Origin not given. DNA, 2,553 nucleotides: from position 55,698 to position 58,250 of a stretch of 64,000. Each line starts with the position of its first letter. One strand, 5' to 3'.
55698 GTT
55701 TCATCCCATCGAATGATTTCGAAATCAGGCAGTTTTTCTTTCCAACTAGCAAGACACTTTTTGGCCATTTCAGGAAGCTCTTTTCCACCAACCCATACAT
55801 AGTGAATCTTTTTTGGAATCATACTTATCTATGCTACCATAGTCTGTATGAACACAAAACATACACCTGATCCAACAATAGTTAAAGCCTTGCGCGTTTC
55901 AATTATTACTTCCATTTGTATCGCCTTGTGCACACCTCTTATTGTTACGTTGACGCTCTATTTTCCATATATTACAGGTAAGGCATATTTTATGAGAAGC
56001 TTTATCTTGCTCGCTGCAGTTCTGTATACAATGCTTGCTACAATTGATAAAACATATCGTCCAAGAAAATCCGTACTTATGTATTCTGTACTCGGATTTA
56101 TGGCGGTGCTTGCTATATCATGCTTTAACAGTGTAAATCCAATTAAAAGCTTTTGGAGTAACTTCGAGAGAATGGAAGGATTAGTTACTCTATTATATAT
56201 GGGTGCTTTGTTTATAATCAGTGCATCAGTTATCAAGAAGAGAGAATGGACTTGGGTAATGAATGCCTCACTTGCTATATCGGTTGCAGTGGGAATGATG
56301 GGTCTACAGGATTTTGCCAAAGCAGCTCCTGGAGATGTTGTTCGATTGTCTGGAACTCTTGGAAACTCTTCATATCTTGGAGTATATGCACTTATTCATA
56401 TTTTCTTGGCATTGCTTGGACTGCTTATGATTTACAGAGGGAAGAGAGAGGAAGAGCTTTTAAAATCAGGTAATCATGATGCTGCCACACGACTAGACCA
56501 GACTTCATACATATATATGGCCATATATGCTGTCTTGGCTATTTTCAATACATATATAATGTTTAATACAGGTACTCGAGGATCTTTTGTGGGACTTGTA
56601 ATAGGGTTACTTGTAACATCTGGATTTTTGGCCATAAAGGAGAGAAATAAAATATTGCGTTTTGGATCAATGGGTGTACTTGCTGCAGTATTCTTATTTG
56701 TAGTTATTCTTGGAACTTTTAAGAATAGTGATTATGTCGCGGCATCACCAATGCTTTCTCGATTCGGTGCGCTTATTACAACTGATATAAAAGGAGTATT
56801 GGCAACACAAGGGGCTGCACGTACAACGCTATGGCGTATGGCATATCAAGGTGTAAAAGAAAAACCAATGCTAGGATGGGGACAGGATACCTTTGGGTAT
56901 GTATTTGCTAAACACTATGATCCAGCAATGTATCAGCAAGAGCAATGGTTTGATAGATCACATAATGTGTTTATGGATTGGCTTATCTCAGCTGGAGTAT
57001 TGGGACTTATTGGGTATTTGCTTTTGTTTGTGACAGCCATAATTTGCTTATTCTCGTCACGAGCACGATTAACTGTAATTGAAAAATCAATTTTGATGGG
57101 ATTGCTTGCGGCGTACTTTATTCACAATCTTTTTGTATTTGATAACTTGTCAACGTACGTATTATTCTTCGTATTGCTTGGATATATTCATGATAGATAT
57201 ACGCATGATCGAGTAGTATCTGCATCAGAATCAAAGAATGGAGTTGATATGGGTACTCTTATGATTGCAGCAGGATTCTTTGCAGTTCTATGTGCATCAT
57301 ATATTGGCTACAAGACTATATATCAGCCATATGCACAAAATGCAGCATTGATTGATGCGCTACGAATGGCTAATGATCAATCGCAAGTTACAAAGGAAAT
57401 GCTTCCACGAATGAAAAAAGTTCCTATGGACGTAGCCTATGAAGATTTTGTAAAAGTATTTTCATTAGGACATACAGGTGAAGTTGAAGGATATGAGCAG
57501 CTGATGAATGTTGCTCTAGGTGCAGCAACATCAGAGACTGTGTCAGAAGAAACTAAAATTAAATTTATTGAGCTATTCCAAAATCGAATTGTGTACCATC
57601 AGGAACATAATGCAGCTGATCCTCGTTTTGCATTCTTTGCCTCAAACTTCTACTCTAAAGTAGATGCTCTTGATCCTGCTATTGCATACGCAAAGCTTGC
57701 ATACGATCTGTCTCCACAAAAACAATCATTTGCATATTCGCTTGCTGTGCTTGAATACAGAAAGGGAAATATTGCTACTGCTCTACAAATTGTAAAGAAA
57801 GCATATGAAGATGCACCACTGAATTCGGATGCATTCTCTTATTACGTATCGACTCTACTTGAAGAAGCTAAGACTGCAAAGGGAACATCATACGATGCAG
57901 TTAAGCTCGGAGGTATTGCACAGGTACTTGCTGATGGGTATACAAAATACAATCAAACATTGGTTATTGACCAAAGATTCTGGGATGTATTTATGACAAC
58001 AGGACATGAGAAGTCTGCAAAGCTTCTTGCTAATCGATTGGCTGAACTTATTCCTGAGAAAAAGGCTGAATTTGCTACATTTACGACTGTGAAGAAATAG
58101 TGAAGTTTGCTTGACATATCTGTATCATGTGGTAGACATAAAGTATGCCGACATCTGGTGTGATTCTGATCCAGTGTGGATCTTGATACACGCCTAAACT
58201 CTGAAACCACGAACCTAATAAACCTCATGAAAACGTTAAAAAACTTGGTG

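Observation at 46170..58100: Wzx + Wzy_C-TPR glycan locus built from diverged paralog pairs; candidate PglL-like protein O-glycosylation (pilin glycosylation?) system in an LPS-less genome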

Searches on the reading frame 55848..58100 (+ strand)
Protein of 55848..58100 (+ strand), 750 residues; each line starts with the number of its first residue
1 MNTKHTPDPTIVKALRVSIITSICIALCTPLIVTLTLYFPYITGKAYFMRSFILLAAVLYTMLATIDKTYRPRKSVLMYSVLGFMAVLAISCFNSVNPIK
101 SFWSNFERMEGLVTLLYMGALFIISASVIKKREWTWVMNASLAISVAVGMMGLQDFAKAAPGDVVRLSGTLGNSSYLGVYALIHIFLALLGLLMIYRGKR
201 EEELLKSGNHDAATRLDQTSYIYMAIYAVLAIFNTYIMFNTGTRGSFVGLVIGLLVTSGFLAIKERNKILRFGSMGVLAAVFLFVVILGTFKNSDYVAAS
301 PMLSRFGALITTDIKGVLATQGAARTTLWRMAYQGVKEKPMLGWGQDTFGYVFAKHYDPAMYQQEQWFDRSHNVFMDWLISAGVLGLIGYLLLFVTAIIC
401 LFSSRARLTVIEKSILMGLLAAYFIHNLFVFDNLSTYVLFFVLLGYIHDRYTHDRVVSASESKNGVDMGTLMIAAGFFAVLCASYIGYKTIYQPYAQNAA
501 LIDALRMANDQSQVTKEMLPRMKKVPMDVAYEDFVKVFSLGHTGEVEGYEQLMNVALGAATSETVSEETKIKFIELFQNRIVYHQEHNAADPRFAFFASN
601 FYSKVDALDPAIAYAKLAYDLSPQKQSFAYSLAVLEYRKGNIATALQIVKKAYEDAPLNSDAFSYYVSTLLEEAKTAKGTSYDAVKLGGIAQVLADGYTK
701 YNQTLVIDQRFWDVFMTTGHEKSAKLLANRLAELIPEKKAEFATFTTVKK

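Call 4: search_protein_families(library=pfam, proteins=[window:55848-58100:+], max_evalue=0.01)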
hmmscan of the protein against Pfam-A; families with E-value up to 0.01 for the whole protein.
window:55848-58100:+ (750 aa): 1 family
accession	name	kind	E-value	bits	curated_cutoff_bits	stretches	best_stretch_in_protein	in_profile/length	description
PF04932.20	Wzy_C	-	1.1e-18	67.9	31.7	1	231-391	3-149/149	O-Antigen ligase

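Call 11: find_homologous_proteins(query=window:55848-58100:+, max_evalue=0.00001)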
Query window:55848-58100:+ (750 aa): 1860 proteins with E <= 0.00001 among 8000 candidates; the best 120 are listed.
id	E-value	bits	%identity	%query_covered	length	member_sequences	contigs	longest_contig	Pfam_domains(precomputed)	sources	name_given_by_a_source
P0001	0.0e+0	1660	100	100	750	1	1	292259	PF04932.21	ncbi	ncbi:MAG: O-antigen ligase family protein [Patescibacteria group bacterium]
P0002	0.0e+0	1155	68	98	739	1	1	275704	PF04932.21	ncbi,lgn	ncbi:MAG: O-antigen ligase family protein [Patescibacteria group bacterium]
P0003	0.0e+0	1143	68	98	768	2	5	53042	PF04932.21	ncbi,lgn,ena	-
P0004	0.0e+0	1142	68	98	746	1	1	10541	PF04932.21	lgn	-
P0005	0.0e+0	1133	66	99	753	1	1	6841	PF14559.13,PF13428.13,PF13181.13,PF07719.24,PF04932.21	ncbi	-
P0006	0.0e+0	1123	66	99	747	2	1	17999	PF04932.21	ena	-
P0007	0.0e+0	1122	67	98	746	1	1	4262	PF04932.21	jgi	jgi:O-antigen ligase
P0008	0.0e+0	1120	66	98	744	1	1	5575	PF04932.21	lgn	-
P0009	0.0e+0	1084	67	93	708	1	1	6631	PF04932.21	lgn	-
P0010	0.0e+0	1083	64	99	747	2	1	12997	PF04932.21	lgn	-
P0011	0.0e+0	1037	63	98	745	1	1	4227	PF04932.21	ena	-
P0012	0.0e+0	1022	61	98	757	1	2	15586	PF04932.21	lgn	-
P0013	0.0e+0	1014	61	98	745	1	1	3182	PF04932.21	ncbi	-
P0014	1.1e-297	1007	66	89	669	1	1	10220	PF04932.21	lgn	-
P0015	1.3e-296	1004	61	98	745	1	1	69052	PF04932.21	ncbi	-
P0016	3.1e-233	794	50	97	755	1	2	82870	PF04932.21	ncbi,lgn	-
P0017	8.7e-233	793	49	98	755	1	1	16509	PF04932.21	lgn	-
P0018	5.0e-229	780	50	98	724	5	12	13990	PF04932.21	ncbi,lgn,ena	-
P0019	2.8e-228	778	51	98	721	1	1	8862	PF04932.21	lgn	-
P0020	1.4e-227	775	51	98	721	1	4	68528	PF04932.21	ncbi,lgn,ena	-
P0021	1.8e-227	775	49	98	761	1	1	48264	PF04932.21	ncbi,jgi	ncbi:MAG: hypothetical protein RJB39_133 [Candidatus Parcubacteria bacterium]|jgi:O-antigen ligase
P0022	2.0e-227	775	49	98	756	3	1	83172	PF04932.21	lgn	-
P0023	6.7e-227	773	49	97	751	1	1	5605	PF04932.21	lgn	-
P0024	1.5e-226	772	51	98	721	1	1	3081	PF04932.21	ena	-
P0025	3.1e-225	768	48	99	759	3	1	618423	PF07719.24,PF04932.21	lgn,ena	-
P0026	2.4e-223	761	49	98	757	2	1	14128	PF04932.21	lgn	-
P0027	5.8e-223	760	48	99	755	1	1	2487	PF12895.14,PF04932.21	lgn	-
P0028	2.4e-222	758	51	98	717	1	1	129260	PF14559.13,PF04932.21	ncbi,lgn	-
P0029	6.4e-222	757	49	98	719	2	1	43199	PF13181.13,PF04932.21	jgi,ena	-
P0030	7.3e-222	757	50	95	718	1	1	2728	PF04932.21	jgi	jgi:O-antigen ligase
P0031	4.7e-221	754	48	98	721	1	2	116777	PF04932.21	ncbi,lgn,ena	-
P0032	8.1e-221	753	49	98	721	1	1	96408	PF04932.21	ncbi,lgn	-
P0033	2.5e-218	745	49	98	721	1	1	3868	PF04932.21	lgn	-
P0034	1.1e-216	739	46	99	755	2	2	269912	PF12895.14,PF13181.13,PF04932.21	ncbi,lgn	-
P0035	4.2e-216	738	48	98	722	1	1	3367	PF04932.21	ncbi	-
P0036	1.1e-215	736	48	99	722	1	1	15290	PF04932.21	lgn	-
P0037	7.1e-214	730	49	98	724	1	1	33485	PF12895.14,PF04932.21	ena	-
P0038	1.7e-213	729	49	95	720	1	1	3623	PF04932.21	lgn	-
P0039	4.2e-213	728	48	98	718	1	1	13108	PF04932.21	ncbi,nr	ncbi:O-antigen ligase family protein [Arenimonas sp.]|nr:O-antigen ligase family protein [Candidatus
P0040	9.5e-211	720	49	98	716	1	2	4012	PF04932.21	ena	-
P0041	1.7e-209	716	48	98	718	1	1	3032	PF04932.21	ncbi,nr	ncbi:O-antigen ligase family protein [Candidatus Parcubacteria bacterium]|nr:O-antigen ligase family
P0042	4.9e-206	704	46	98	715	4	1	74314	PF13181.13,PF04932.21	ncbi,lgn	-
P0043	5.8e-206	704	49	92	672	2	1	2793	PF04932.21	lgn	-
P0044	1.7e-205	702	50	92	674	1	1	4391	PF13181.13,PF07719.24,PF04932.21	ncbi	-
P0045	1.9e-205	702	47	98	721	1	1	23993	PF04932.21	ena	-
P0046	3.2e-205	702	49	90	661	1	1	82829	PF04932.21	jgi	jgi:O-antigen ligase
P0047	6.3e-205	701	49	90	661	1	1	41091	PF04932.21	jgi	jgi:O-antigen ligase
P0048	1.0e-204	700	48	92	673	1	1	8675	PF04932.21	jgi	jgi:O-antigen ligase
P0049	1.7e-204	699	49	92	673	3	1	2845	PF04932.21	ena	-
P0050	4.8e-203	694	51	88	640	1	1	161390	PF04932.21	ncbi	-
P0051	1.8e-201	689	50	88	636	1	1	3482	PF04932.21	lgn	-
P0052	1.3e-200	686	51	88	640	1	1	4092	PF04932.21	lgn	-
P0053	9.7e-195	667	49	89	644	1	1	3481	PF04932.21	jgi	jgi:O-antigen ligase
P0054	2.7e-181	622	49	84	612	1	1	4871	PF04932.21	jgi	jgi:O-antigen ligase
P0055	3.3e-172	592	61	57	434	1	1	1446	PF14559.13,PF04932.21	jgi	jgi:tetratricopeptide (TPR) repeat protein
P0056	3.7e-159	549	48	77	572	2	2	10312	PF04932.21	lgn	-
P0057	7.6e-151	522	43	87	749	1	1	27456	PF14559.13,PF00515.35,PF13432.13,PF13428.13,PF13429.13,PF13181.13,PF07719.24,PF04932.21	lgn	-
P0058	4.0e-149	516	42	93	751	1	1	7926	PF14559.13,PF23914.2,PF13428.13,PF04932.21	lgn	-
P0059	2.5e-148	514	43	85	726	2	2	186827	PF14559.13,PF13431.13,PF00515.35,PF12895.14,PF13428.13,PF13429.13,PF14561.13,PF07719.24,PF04932.21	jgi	jgi:O-antigen ligase/Tfp pilus assembly protein PilF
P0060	5.9e-148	512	40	91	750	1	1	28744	PF13431.13,PF23914.2,PF13428.13,PF14559.13,PF00515.35,PF12895.14,PF13424.13,PF13432.13,PF13429.13,PF13181.13,PF07719.24,PF04932.21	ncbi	-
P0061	6.3e-148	512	40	91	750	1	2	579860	PF13431.13,PF23914.2,PF13414.13,PF13428.13,PF14559.13,PF00515.35,PF13424.13,PF21033.5,PF13429.13,PF13181.13,PF07719.24,PF04932.21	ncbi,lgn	-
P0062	7.8e-148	512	41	93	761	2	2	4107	PF23914.2,PF13414.13,PF13428.13,PF14559.13,PF00515.35,PF12895.14,PF13424.13,PF21033.5,PF13432.13,PF13181.13,PF07719.24,PF04932.21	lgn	-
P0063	1.0e-143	498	39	97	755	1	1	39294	PF23914.2,PF13414.13,PF13428.13,PF14559.13,PF00515.35,PF12895.14,PF13424.13,PF13432.13,PF13181.13,PF14561.13,PF07719.24,PF04932.21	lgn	-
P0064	4.0e-143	496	42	88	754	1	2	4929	PF14559.13,PF00515.35,PF13428.13,PF13181.13,PF07719.24,PF04932.21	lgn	-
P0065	8.7e-143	495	41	91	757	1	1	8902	PF14559.13,PF00515.35,PF13432.13,PF13181.13,PF07719.24,PF04932.21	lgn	-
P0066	8.9e-143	495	40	93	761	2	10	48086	PF14559.13,PF23914.2,PF00515.35,PF12895.14,PF13424.13,PF13432.13,PF13428.13,PF13181.13,PF07719.24,PF04932.21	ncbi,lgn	-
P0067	9.7e-141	488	42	90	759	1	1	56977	PF23914.2,PF13414.13,PF13428.13,PF14559.13,PF13371.13,PF12895.14,PF13424.13,PF13432.13,PF13181.13,PF14561.13,PF07719.24,PF04932.21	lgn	-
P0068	9.2e-140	485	41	89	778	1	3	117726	PF14559.13,PF23914.2,PF04932.21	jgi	jgi:O-antigen ligase/tetratricopeptide (TPR) repeat protein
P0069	1.3e-139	485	43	90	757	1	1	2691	PF14559.13,PF13431.13,PF23914.2,PF13414.13,PF12895.14,PF13428.13,PF13181.13,PF07719.24,PF04932.21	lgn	-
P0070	1.9e-139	484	41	86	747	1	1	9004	PF14559.13,PF13428.13,PF04932.21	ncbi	-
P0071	4.9e-139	483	40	92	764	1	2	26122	PF14559.13,PF23914.2,PF25062.2,PF13428.13,PF07719.24,PF04932.21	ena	-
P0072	1.2e-138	482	40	91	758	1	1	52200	PF13431.13,PF23914.2,PF13414.13,PF13428.13,PF14559.13,PF00515.35,PF12895.14,PF13424.13,PF13181.13,PF14561.13,PF07719.24,PF04932.21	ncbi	ncbi:MAG: O-antigen ligase family protein [Patescibacteria group bacterium]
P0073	1.4e-138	481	40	90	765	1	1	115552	PF14559.13,PF00515.35,PF12895.14,PF13432.13,PF13428.13,PF13181.13,PF07719.24,PF04932.21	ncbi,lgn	-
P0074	1.1e-137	478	41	91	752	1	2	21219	PF14559.13,PF23914.2,PF12895.14,PF13432.13,PF13428.13,PF13181.13,PF07719.24,PF04932.21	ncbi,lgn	ncbi:MAG TPA: O-antigen ligase family protein [Candidatus Paceibacterota bacterium]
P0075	1.3e-137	478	40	91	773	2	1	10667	PF14559.13,PF00515.35,PF13428.13,PF13181.13,PF07719.24,PF04932.21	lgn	-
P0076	1.5e-137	478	39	87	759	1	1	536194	PF14559.13,PF25062.2,PF13428.13,PF04932.21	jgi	jgi:O-antigen ligase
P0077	1.1e-136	475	40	93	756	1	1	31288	PF14559.13,PF25062.2,PF00515.35,PF12895.14,PF13424.13,PF13432.13,PF13181.13,PF07719.24,PF04932.21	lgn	-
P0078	2.4e-136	474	39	92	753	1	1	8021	PF14559.13,PF13431.13,PF23914.2,PF00515.35,PF13181.13,PF07719.24,PF04932.21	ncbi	-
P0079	3.2e-134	467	39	89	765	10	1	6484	PF14559.13,PF13428.13,PF14561.13,PF07719.24,PF04932.21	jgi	jgi:O-antigen ligase/Flp pilus assembly protein TadD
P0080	4.4e-134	466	41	86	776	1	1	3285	PF14559.13,PF13431.13,PF23914.2,PF13432.13,PF13428.13,PF13181.13,PF07719.24,PF04932.21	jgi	jgi:O-antigen ligase/tetratricopeptide (TPR) repeat protein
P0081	8.9e-134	465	37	92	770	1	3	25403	PF14559.13,PF23914.2,PF00515.35,PF12895.14,PF13428.13,PF13181.13,PF07719.24,PF04932.21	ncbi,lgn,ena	-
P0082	1.9e-133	464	41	85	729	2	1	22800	PF14559.13,PF23914.2,PF00515.35,PF12895.14,PF13424.13,PF21033.5,PF13428.13,PF13181.13,PF14561.13,PF07719.24,PF04932.21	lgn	-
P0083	3.3e-133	464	38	88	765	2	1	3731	PF14559.13,PF04932.21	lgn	-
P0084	3.7e-133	463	39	89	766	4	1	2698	PF14559.13,PF23914.2,PF12895.14,PF13432.13,PF13428.13,PF13181.13,PF07719.24,PF04932.21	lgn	-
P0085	8.2e-133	462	40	92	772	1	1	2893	PF13181.13,PF07719.24,PF04932.21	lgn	-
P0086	9.3e-133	462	38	89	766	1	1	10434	PF14559.13,PF13431.13,PF23914.2,PF12895.14,PF13428.13,PF14561.13,PF04932.21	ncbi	-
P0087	9.5e-133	462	39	89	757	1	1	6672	PF14559.13,PF13431.13,PF00515.35,PF12895.14,PF13432.13,PF13428.13,PF13181.13,PF07719.24,PF04932.21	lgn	-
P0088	2.7e-132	461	39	88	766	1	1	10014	PF14559.13,PF23914.2,PF13432.13,PF13428.13,PF14561.13,PF07719.24,PF04932.21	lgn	-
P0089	6.1e-132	459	39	89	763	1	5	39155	PF14559.13,PF13428.13,PF13181.13,PF04932.21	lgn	-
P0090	1.2e-131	458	39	86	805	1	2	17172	PF13431.13,PF23914.2,PF13414.13,PF13428.13,PF14559.13,PF13371.13,PF00515.35,PF12895.14,PF13424.13,PF13432.13,PF13181.13,PF07719.24,PF04932.21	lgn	-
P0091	2.8e-131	457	38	92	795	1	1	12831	PF13431.13,PF23914.2,PF13428.13,PF14559.13,PF00515.35,PF12895.14,PF13424.13,PF21033.5,PF13432.13,PF13181.13,PF07719.24,PF04932.21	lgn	-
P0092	3.4e-131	457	39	87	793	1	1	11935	PF14559.13,PF13431.13,PF23914.2,PF00515.35,PF13432.13,PF13181.13,PF07719.24,PF04932.21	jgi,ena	-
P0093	1.5e-130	455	38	95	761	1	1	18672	PF14559.13,PF23914.2,PF12895.14,PF13428.13,PF14561.13,PF07719.24,PF04932.21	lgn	-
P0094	2.2e-130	454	39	87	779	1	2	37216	PF14559.13,PF23914.2,PF04932.21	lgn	-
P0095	2.7e-130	454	39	91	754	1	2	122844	PF14559.13,PF13428.13,PF04932.21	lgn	-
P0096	4.5e-130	453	39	89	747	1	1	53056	PF13431.13,PF23914.2,PF13414.13,PF13428.13,PF14559.13,PF24575.2,PF00515.35,PF13424.13,PF13432.13,PF13181.13,PF07719.24,PF04932.21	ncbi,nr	ncbi:MAG: tetratricopeptide repeat protein [Candidatus Taylorbacteria bacterium]|nr:tetratricopeptid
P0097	6.4e-130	453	38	89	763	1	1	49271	PF14559.13,PF13428.13,PF04932.21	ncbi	-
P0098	1.1e-129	452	39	86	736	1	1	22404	PF14559.13,PF23914.2,PF13428.13,PF14561.13,PF07719.24,PF04932.21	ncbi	-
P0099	1.2e-129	452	39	90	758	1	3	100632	PF14559.13,PF13431.13,PF23914.2,PF00515.35,PF12895.14,PF13432.13,PF13428.13,PF13181.13,PF07719.24,PF04932.21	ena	-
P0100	2.0e-129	451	39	89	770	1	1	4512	PF14559.13,PF04932.21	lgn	-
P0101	5.9e-129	449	39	89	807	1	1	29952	PF13181.13,PF04932.21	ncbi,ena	-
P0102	7.9e-129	449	40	88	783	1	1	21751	PF07719.24,PF04932.21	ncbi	-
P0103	8.0e-129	449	38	89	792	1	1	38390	PF14559.13,PF13181.13,PF04932.21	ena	-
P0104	8.0e-129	449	37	94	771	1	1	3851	PF14559.13,PF13431.13,PF23914.2,PF00515.35,PF12895.14,PF13424.13,PF13432.13,PF13428.13,PF13181.13,PF07719.24,PF04932.21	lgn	-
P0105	1.1e-128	449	38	96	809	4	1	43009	PF13431.13,PF23914.2,PF25062.2,PF13414.13,PF12569.15,PF13428.13,PF14559.13,PF13371.13,PF00515.35,PF12895.14,PF13424.13,PF21033.5,PF13432.13,PF13181.13,PF07719.24,PF04932.21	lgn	-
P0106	2.2e-128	448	38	89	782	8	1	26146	PF14559.13,PF13431.13,PF23914.2,PF00515.35,PF13424.13,PF21033.5,PF12569.15,PF13428.13,PF13181.13,PF07719.24,PF04932.21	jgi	jgi:O-antigen ligase/tetratricopeptide (TPR) repeat protein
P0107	2.3e-128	447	39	94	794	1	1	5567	PF14559.13,PF13431.13,PF23914.2,PF13414.13,PF00515.35,PF12895.14,PF13181.13,PF07719.24,PF04932.21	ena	-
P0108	5.8e-128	446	37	91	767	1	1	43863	PF14559.13,PF04932.21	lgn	-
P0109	8.2e-128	446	39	93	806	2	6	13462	PF14559.13,PF13431.13,PF23914.2,PF00515.35,PF12895.14,PF13181.13,PF07719.24,PF04932.21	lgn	-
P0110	8.7e-128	446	38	87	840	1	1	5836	PF14559.13,PF13181.13,PF07719.24,PF04932.21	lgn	-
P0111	1.3e-127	445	38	90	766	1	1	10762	PF14559.13,PF13428.13,PF04932.21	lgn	-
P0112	1.3e-127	445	37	91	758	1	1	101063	PF14559.13,PF13431.13,PF23914.2,PF00515.35,PF12895.14,PF13432.13,PF13428.13,PF13181.13,PF07719.24,PF04932.21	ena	-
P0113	1.7e-127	445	37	89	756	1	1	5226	PF14559.13,PF13431.13,PF23914.2,PF00515.35,PF12895.14,PF13432.13,PF13428.13,PF13181.13,PF07719.24,PF04932.21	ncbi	-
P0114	2.0e-127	444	37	88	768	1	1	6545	PF14559.13,PF12895.14,PF12569.15,PF07719.24,PF04932.21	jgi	-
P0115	3.5e-127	444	38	87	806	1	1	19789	PF14559.13,PF13431.13,PF23914.2,PF00515.35,PF12895.14,PF13181.13,PF07719.24,PF04932.21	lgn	-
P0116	4.1e-127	443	38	86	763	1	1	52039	PF14559.13,PF13414.13,PF00515.35,PF13428.13,PF13181.13,PF07719.24,PF04932.21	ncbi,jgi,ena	ncbi:MAG: O-antigen ligase family protein [bacterium]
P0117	5.1e-127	443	38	89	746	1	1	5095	PF14559.13,PF23914.2,PF13414.13,PF13371.13,PF00515.35,PF13432.13,PF13428.13,PF13181.13,PF07719.24,PF04932.21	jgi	jgi:O-antigen ligase/tetratricopeptide (TPR) repeat protein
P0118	5.4e-127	443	37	91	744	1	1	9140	PF13431.13,PF23914.2,PF13414.13,PF13428.13,PF14559.13,PF00515.35,PF12895.14,PF13424.13,PF21033.5,PF13181.13,PF07719.24,PF04932.21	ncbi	-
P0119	1.7e-126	441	37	93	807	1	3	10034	PF14559.13,PF13181.13,PF04932.21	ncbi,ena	-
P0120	1.9e-126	441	40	85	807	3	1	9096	PF14559.13,PF13431.13,PF23914.2,PF00515.35,PF12895.14,PF13181.13,PF07719.24,PF04932.21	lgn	-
